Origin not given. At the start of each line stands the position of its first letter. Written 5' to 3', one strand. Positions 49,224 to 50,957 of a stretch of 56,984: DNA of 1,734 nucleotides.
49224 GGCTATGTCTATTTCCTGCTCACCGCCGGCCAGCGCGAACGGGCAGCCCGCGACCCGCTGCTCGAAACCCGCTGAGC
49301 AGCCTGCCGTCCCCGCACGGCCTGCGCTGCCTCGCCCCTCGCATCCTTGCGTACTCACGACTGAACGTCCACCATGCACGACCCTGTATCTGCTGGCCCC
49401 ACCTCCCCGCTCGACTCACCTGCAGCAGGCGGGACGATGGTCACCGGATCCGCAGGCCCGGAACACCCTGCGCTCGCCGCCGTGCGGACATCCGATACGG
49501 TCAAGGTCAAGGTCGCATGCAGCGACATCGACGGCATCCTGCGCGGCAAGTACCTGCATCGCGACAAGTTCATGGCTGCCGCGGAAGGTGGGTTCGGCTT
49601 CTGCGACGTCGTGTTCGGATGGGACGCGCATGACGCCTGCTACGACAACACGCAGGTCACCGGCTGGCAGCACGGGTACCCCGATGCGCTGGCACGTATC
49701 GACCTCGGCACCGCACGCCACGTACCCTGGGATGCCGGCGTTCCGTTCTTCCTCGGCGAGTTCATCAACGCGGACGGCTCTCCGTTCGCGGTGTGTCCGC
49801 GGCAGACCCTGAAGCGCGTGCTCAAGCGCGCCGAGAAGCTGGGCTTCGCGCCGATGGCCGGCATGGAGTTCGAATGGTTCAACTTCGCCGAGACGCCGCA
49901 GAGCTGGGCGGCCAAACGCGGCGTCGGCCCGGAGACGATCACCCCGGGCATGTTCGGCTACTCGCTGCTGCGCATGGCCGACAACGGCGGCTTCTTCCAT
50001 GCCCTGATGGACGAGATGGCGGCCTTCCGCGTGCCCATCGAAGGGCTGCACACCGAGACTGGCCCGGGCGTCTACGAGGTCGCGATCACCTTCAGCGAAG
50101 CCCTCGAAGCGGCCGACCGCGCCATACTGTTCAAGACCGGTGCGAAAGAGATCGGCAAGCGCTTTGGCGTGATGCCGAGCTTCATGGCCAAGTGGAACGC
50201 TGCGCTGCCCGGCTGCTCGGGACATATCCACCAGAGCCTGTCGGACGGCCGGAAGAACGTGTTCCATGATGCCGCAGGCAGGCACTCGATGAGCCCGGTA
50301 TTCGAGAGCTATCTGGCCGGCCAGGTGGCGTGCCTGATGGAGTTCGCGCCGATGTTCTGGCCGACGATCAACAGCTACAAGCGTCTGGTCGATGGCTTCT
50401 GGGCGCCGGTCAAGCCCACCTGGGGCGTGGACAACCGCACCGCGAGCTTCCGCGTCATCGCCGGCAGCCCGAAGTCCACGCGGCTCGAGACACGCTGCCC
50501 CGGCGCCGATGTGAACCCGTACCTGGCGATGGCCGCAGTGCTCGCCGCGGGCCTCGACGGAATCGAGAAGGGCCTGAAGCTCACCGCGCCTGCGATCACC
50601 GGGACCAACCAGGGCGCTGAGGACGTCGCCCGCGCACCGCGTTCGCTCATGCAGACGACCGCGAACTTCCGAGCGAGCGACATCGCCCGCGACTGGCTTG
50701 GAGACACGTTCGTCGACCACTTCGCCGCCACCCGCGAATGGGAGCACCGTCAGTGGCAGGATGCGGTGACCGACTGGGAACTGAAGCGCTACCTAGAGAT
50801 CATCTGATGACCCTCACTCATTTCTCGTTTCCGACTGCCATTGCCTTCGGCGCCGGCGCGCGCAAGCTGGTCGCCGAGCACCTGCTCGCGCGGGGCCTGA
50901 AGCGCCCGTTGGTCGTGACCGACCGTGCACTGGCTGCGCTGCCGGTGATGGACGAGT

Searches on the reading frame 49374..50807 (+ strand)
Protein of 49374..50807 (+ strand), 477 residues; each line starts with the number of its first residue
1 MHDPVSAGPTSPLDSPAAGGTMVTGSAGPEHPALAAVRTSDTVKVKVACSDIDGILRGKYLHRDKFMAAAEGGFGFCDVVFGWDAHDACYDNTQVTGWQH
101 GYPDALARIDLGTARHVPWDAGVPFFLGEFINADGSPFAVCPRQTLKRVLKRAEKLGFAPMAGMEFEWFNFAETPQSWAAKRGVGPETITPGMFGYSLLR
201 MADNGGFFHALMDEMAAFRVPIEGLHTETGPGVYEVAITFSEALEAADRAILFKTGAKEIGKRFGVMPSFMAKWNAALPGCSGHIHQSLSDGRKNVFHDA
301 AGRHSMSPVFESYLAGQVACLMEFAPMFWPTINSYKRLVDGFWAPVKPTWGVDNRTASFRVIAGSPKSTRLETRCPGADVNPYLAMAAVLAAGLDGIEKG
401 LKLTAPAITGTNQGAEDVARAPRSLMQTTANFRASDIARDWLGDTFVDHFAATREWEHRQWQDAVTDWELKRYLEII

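Call 53: search_protein_families(library=pfam, proteins=[window:49374-50807:+], max_evalue=0.00001)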
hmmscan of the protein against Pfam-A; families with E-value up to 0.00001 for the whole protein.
window:49374-50807:+ (477 aa): 1 family
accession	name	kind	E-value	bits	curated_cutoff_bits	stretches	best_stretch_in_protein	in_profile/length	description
PF00120.29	Gln-synt_C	-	6.3e-91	305.4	24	1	140-473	2-344/344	Glutamine synthetase, catalytic domain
